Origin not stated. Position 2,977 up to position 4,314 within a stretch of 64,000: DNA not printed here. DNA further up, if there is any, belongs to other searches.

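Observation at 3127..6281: KwaB-like (DUF4868-like) protein in a cluster with three unknown proteins: possible non-canonical Kiwa-like defence module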

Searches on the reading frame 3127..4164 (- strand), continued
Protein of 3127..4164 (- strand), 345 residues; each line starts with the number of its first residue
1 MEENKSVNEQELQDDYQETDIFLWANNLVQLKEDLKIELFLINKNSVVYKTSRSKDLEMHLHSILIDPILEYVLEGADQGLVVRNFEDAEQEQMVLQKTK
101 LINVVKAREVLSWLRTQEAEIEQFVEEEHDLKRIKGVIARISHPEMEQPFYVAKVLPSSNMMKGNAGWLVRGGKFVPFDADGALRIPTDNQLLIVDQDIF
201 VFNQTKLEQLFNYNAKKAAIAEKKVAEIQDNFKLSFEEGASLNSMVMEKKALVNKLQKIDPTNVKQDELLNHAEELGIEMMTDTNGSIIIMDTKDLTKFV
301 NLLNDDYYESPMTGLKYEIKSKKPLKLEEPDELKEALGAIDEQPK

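Call 16: find_encoding_contigs(protein=P0005, flank=10000, max_places=2)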
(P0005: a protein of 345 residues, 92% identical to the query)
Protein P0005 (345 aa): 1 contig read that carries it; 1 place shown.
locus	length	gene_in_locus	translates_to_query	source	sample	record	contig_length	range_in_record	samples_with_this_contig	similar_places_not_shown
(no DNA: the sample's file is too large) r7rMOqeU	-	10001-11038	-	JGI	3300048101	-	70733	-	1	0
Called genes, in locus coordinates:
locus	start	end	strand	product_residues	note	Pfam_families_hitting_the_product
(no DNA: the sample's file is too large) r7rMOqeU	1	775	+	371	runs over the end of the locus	PF13742:tRNA_anti_2, PF01336:tRNA_anti-codon (faint), PF02601:Exonuc_VII_L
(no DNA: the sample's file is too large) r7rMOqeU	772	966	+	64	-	PF02609:Exonuc_VII_S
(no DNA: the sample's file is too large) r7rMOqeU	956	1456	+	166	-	PF02353:CMAS (weak), PF13649:Methyltransf_25 (weak)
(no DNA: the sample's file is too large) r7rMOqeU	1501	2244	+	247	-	-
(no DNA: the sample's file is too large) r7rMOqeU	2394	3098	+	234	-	-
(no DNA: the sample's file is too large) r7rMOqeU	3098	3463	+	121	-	PF00072:Response_reg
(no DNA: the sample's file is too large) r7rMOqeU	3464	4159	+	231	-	PF11967:RecO_N, PF02565:RecO_C (weak)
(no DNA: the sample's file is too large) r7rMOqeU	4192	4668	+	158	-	-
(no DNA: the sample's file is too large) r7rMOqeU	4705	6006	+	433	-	PF00587:tRNA-synt_2b, PF03129:HGTP_anticodon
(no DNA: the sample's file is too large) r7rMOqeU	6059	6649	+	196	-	-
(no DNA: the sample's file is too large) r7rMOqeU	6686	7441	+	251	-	PF07722:Peptidase_C26, PF00117:GATase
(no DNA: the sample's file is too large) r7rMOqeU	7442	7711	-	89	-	PF09851:SHOCT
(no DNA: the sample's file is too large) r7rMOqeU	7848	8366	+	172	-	-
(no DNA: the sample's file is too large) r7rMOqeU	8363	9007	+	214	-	-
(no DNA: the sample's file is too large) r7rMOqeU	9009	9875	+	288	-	-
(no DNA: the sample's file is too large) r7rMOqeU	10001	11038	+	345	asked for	PF16162:KwaB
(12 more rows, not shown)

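Call 23: search_protein_representatives(protein=window:3127-4164:-)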
Query: 345 residues. Proteins with E-value up to 0.001 (for the whole library): 188; up to 1e-10: 92; up to 1e-30: 32. The best 150 are listed.
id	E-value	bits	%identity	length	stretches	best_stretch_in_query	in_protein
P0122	2.3e-126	437.9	62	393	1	11-330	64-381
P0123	5.5e-122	423.5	58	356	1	9-337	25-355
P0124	2.0e-88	313.2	48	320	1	17-325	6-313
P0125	5.2e-88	311.9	49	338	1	7-329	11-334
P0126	5.9e-88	311.7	54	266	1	70-332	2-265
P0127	3.5e-80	286.1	44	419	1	7-336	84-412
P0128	1.1e-66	241.8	55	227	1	11-211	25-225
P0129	1.3e-65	238.3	40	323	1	17-329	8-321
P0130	3.0e-65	237.1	38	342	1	10-326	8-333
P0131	5.1e-65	236.3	48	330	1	87-331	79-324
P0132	6.4e-63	229.4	37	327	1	13-326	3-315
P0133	4.0e-62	226.8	37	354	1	17-333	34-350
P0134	2.4e-56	207.9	34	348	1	17-326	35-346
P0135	2.4e-55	204.6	64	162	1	174-328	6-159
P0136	8.3e-55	202.8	37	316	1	18-328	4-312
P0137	8.1e-52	193.0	33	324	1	18-323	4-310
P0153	7.5e-32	127.4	27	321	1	19-329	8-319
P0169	1.2e-22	97.2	26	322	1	18-325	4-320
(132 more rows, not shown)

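Call 26: search_solved_structures(query=window:3127-4164:-, max_evalue=1, show_alignments=1)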
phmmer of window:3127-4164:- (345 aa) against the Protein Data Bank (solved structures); distinct sequences matched with E-value up to 1: 0.

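Call 28: search_solved_structures(query=A1, max_evalue=10, show_alignments=2)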
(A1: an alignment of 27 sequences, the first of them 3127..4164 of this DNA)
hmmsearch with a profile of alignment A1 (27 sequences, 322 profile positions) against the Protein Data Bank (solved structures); distinct sequences matched with E-value up to 10: 4.
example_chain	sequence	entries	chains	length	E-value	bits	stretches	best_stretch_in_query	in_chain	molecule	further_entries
9o0i_H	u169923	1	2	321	5.8e-09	38.8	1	41-318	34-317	Kiwa protein KwaB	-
9mrx_K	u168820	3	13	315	2.5e-08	36.7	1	41-315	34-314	Kiwa protein KwaB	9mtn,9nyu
5d60_A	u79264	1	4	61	0.065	15.6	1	201-246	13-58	Putative transcription factor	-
4py5_A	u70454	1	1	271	0.2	14.1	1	212-249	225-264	Ribonuclease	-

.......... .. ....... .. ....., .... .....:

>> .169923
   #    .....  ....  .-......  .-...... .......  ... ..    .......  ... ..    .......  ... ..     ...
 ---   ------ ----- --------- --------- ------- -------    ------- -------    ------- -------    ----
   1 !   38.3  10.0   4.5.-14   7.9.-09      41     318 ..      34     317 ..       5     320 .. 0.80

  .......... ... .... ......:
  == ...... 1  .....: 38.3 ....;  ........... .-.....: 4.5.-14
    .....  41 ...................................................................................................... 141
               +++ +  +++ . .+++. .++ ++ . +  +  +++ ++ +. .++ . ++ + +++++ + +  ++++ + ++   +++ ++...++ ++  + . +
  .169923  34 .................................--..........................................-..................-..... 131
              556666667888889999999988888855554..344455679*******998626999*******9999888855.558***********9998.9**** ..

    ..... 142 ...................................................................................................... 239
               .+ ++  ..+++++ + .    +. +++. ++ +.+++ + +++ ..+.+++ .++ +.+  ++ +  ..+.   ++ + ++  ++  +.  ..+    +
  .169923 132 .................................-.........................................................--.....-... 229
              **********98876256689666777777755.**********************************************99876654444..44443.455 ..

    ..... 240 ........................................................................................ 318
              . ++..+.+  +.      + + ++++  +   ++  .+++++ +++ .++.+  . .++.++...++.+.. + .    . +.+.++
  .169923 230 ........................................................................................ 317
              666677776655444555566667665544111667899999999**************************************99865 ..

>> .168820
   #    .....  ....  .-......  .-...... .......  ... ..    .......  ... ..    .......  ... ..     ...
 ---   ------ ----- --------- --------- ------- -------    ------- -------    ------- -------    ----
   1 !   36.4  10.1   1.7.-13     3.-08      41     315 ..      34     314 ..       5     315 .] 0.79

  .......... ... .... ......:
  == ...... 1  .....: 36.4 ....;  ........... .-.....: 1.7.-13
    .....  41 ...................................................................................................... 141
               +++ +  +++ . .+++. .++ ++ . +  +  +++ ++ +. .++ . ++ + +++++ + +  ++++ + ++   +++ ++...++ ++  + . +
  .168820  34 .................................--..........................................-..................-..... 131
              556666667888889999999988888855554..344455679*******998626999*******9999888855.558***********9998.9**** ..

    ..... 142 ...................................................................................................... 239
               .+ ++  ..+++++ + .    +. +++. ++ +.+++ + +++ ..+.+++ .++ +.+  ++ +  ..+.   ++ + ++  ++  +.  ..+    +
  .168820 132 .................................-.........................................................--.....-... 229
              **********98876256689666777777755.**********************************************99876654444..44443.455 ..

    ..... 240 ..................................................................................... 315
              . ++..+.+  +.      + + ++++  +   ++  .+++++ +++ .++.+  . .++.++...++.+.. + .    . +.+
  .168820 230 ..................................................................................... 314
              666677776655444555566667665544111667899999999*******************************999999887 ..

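Call 30: find_related_loci(query=A2, collection=genome_contigs, flank=10000)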
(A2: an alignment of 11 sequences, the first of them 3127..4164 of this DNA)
Query A2 (345 aa) in genome_contigs; peptide patterns used: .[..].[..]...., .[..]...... (x = any residue, [..] = any of these).
557 stretches matched a pattern; 440 encode a relative of the query (tblastn E <= 1e-3); the best 80 are kept; 80 distinct loci.
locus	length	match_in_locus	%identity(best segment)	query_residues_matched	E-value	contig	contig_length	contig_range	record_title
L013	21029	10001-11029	89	1-342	0e+0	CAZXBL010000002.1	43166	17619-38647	MAG TPA_asm: uncultured Candidatus Saccharibacteria bacterium isolate binchicken_co174_40 genome assembly, contig: NODE_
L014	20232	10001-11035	81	1-344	2e-180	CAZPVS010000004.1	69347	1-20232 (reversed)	MAG TPA_asm: uncultured Candidatus Saccharibacteria bacterium isolate SRP329715_co1_113 genome assembly, contig: NODE_43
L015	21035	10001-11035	79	1-345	4e-176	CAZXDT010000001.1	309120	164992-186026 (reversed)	MAG TPA_asm: uncultured Candidatus Saccharibacteria bacterium isolate SRP193066_co1_99 genome assembly, contig: NODE_53_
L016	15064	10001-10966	67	10-331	2e-148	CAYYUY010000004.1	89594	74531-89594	MAG TPA_asm: uncultured Candidatus Saccharibacteria bacterium isolate SRP193066_co1_2 genome assembly, contig: NODE_279_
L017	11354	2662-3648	66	9-337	5e-144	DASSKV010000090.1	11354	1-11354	MAG TPA_asm: Candidatus Saccharimonadales bacterium isolate SMAG_U1152 k141_990375, whole genome shotgun sequence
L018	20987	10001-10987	64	9-337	1e-141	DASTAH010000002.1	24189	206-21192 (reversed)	MAG TPA_asm: Candidatus Saccharimonadales bacterium isolate SMAG_U731 k141_936812, whole genome shotgun sequence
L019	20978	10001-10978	63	7-332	1e-141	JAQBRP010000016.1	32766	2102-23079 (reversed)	MAG: Candidatus Saccharibacteria bacterium isolate RYN_403 scaffold_4043598, whole genome shotgun sequence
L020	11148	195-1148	65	15-332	5e-140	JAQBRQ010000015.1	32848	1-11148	MAG: Candidatus Saccharibacteria bacterium isolate RYN_405 scaffold_3368055, whole genome shotgun sequence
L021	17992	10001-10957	64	13-331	5e-139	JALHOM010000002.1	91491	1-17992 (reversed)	MAG: Candidatus Saccharibacteria bacterium isolate bin.149_sub c_000000001498, whole genome shotgun sequence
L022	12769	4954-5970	62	1-337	2e-138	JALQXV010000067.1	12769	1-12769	MAG: Candidatus Saccharimonadia bacterium isolate HJD.2 HJD_101968, whole genome shotgun sequence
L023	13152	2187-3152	64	12-333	1e-137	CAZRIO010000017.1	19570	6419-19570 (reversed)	MAG TPA_asm: uncultured Candidatus Saccharibacteria bacterium isolate SRP200132_co1_783 genome assembly, contig: NODE_48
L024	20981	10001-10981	64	3-332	4e-137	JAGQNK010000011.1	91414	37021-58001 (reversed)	MAG: Candidatus Saccharibacteria bacterium isolate HKST-UBA66 2008_27362, whole genome shotgun sequence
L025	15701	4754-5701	64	14-332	3e-136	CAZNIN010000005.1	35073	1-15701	MAG TPA_asm: uncultured Candidatus Saccharibacteria bacterium isolate SRP144015_co1_53 genome assembly, contig: NODE_640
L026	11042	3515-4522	65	1-329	1e-135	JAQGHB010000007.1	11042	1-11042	MAG: Candidatus Saccharibacteria bacterium isolate RYN_422 scaffold_1544916, whole genome shotgun sequence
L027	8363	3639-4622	61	2-329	9e-136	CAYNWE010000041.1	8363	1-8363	MAG TPA_asm: uncultured Candidatus Saccharibacteria bacterium isolate binchicken_co328_38 genome assembly, contig: NODE_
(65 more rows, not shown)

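Call 53: predict_structure(alignment_id=A1)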
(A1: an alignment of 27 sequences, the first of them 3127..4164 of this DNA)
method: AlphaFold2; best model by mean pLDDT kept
length: 345 residues; sequences in the alignment: 27
mean_pLDDT: 87.9   pTM: 0.79
mean pLDDT of the five models: 87.9, 86.9, 84.9, 84.0, 82.3
residues with pLDDT >= 90: 222; 70-90: 87; 50-70: 23; < 50: 13
segments of 3 or more residues with pLDDT < 50: 1-4, 6-12
pLDDT, mean of each block of 10 residues (from residue 1): 45 75 96 95 95 88 95 96 91 92 93 93 90 95 96 95 84 91 92 97 95 90 92 92 88 89 91 91 94 93 89 85 64 57 52
secondary structure, 60 per line:
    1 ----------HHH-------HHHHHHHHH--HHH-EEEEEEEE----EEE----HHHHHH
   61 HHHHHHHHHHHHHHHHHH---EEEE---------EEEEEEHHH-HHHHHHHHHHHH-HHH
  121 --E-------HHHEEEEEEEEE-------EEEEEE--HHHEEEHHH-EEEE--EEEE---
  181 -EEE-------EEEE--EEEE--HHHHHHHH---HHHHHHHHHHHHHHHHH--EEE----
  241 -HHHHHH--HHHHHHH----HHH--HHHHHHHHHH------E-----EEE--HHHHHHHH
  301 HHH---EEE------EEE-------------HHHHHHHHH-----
elements in order: H21-29 E36-43 E48-50 H55-78 E82-85 E95-100 H105-116 E134-142 E150-155 E161-163 E168-171 E174-177 E182-184 E192-195 E198-201 H204-211 H215-231 E234-236 H242-247 H250-256 H266-275 E288-290 H293-303 E307-309 E316-318 H332-340

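Call 56: fold_search(model_id=the predicted structure, library=pdb)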
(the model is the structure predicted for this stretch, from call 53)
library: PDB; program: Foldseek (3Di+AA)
matches with E <= 10: 345; with E <= 0.001: 6
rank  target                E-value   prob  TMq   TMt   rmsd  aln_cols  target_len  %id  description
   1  9mtn_K                9.4e-14  1.00  0.43  0.49  13.9       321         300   13  Crystal structure of KwaB (released 2025-08-06)
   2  9mtn_B                1.4e-13  1.00  0.42  0.48  14.0       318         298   13  Crystal structure of KwaB (released 2025-08-06)
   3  9mrx_D                1.5e-13  1.00  0.43  0.47  13.8       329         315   15  Cryo-EM structure of KwaA-KwaB complex (released 2025-08-06)
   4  9mtn_A                3.2e-13  1.00  0.43  0.48  13.7       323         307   14  Crystal structure of KwaB (released 2025-08-06)
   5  9mtn_C                3.4e-13  1.00  0.44  0.49  13.8       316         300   16  Crystal structure of KwaB (released 2025-08-06)
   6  9nyu_A                5.1e-13  1.00  0.43  0.47  14.1       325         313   14  Crystal structure of KwaB dimer (released 2025-08-06)
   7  4fev_C                9.6e-01  0.02  0.10  0.12  19.6       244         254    9  Crystal structure of the aminoglycoside phosphotransferase APH(3')-Ia, with substrate kanamycin and small molecule inh (released 2012-06-20)
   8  9jdi_C                2.1e+00  0.02  0.09  0.16  17.7       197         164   14  Crystal structure of the type VI secretion system effector-immunity complex BtpeA CTD-BtpiA from Bacteroides fragilis. (released 2025-09-03)
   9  5b22_A                2.8e+00  0.11  0.06  0.10   1.1        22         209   18  Dimer structure of murine Nectin-3 D1D2 (released 2016-12-28)
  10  1w1w_A                3.1e+00  0.01  0.10  0.12  18.8       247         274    7  Sc Smc1hd:Scc1-C complex, ATPgS (released 2004-09-30)
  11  5n22_D                3.7e+00  0.02  0.09  0.14  14.3       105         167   10  Structure of xEco2 acetyltransferase domain bound to K106-CoA conjugate (released 2017-03-15)
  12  7ytn_L                3.9e+00  0.08  0.07  0.12   1.7        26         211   15  Crystal structure of SARS-CoV-2 Alpha RBD in complex with the D27LEY neutralizing antibody Fab fragment (released 2023-06-28)
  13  7uow_I                3.9e+00  0.02  0.08  0.12  13.3        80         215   10  SARS-Cov2 S protein structure in complex with neutralizing monoclonal antibody 034_32 (released 2023-04-19)
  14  9cb5_H                4.1e+00  0.08  0.07  0.11   1.7        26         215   15  Crystal structure of nucleolin in complex with MYC promoter G-quadruplex (released 2025-04-30)
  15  9jqv_D                4.1e+00  0.08  0.07  0.12   1.7        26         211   15  The crystal structure of SFTSV Gn and SD12 antibody complex (released 2025-06-18)
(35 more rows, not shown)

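Call 72: find_encoding_contigs(protein=P0153, flank=5000, max_places=2)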
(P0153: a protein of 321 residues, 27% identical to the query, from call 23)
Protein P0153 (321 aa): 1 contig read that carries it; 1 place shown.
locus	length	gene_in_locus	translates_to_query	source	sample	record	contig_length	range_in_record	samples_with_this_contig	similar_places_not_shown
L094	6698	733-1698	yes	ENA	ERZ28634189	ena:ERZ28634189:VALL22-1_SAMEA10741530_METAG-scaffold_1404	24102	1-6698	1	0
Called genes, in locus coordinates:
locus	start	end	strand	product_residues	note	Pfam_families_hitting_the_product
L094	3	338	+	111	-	?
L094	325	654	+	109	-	-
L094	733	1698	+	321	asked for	PF16162:KwaB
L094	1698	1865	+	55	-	-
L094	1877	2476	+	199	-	-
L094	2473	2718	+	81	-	-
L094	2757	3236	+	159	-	-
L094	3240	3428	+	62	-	-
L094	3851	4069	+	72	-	-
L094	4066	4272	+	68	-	-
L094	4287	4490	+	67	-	-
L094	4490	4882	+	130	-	PF09643:YopX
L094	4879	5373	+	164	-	-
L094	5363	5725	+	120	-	-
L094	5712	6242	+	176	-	-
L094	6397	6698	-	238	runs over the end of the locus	PF12686:DUF3800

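Call 74: find_encoding_contigs(protein=P0137, flank=6000, max_places=2)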
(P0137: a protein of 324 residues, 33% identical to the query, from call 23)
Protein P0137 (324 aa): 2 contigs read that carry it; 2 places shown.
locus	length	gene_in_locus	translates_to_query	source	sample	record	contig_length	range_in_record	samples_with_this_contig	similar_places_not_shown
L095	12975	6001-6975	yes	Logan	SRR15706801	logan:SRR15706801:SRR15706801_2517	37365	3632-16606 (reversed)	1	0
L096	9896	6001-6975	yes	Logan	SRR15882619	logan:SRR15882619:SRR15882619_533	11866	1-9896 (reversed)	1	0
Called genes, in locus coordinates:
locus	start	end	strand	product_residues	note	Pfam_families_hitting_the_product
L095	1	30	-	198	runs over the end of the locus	PF00226:DnaJ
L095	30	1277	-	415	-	PF01555:N6_N4_Mtase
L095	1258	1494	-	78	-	-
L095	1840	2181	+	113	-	-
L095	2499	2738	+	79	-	-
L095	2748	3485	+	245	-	-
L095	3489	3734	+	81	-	-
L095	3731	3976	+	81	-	-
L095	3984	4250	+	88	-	-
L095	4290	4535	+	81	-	-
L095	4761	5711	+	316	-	PF03837:RecT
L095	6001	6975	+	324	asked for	PF16162:KwaB (weak)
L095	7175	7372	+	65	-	-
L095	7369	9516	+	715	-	PF12705:PDDEXK_1, PF17854:FtsK_alpha, PF01580:FtsK_SpoIIIE, PF01935:DUF87 (faint), PF12846:AAA_10 (faint), PF01580:FtsK_SpoIIIE (weak)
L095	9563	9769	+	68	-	-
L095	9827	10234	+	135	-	-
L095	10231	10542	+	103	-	-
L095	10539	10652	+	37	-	-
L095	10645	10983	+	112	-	-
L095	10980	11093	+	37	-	-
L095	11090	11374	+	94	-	-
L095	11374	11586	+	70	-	-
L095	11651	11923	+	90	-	-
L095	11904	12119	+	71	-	-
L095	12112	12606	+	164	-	-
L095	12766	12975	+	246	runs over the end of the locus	PF01476:LysM, PF05257:CHAP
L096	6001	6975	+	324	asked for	PF16162:KwaB (weak)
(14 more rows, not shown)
